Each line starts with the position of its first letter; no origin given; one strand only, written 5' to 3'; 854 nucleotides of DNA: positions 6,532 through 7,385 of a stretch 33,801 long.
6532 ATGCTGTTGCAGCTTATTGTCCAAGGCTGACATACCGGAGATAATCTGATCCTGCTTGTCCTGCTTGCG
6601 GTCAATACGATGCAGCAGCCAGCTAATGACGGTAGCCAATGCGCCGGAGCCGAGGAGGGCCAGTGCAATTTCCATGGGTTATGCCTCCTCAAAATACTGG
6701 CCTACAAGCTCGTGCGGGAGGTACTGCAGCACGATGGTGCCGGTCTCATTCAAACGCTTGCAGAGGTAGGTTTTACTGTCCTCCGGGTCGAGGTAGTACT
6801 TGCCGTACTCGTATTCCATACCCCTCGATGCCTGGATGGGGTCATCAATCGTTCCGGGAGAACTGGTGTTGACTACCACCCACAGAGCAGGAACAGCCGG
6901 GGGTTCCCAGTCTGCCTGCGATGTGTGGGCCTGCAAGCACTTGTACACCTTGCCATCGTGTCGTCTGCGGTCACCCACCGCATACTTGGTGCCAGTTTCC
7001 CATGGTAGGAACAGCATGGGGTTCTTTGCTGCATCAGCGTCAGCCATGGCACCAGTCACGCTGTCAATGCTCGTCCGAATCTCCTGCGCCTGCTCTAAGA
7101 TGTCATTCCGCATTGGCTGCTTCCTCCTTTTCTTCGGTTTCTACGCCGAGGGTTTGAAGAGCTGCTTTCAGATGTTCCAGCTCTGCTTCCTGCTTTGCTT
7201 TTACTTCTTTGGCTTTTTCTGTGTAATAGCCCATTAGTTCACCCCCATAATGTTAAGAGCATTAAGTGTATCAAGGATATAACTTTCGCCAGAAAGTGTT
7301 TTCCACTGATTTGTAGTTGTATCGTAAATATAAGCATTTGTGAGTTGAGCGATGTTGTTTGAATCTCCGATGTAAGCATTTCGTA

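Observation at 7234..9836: Tandem paralogous Kelch-like beta-propeller fibre genes form a sharply AT-rich cassette with shared termini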

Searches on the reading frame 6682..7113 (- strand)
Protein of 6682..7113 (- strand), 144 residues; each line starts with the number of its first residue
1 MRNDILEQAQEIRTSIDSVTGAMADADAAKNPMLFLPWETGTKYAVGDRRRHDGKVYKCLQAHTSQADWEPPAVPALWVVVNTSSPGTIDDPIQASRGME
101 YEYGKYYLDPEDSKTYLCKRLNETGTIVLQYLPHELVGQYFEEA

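Call 8: search_protein_families(library=pfam, max_evalue=10, proteins=[window:6682-7113:-])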
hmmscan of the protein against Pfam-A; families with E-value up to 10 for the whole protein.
window:6682-7113:- (144 aa): 2 families
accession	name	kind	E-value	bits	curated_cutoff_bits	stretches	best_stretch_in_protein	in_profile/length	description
PF02839.19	CBM_5_12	-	1.2e-16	60.9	26.2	1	38-78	2-43/44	Carbohydrate-binding module family 5/12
PF23003.2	Fn1_2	-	0.14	12.8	27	1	41-63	44-66/70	Fibronectin type I domain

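Call 9: search_protein_families(library=phrogs, max_evalue=0.01, proteins=[window:6682-7113:-])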
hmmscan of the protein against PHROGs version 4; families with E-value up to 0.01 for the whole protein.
window:6682-7113:- (144 aa): 5 families
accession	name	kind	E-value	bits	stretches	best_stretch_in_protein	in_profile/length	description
phrog_27545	-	unknown function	1.8e-36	126.5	1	18-143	15-144/146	-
phrog_30034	-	unknown function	5.9e-09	37.1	1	24-123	138-242/263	-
phrog_6278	-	unknown function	0.00041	20.6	1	37-82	30-75/306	-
phrog_35850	-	unknown function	0.002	18.9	1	39-74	213-248/258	-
phrog_18593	-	unknown function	0.0059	17.7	1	28-78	139-185/188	-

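Call 88: search_protein_families(library=ncbifam, max_evalue=0.01, proteins=[window:6682-7113:-])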
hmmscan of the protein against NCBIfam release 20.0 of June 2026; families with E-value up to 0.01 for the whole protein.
window:6682-7113:- (144 aa): 0 families

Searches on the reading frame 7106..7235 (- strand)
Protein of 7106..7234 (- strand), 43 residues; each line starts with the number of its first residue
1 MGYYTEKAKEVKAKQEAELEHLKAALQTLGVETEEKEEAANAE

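Call 8: search_protein_families(library=pfam, max_evalue=10, proteins=[window:7116-7235:-])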
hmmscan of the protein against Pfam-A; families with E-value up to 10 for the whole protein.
window:7116-7235:- (40 aa): 0 families

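Call 9: search_protein_families(library=phrogs, max_evalue=0.01, proteins=[window:7116-7235:-])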
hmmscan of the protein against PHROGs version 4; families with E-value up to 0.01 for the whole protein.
window:7116-7235:- (40 aa): 0 families

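Call 88: search_protein_families(library=ncbifam, max_evalue=0.01, proteins=[window:7106-7234:-])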
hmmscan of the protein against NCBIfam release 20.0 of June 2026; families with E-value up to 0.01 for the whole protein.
window:7106-7234:- (43 aa): 0 families
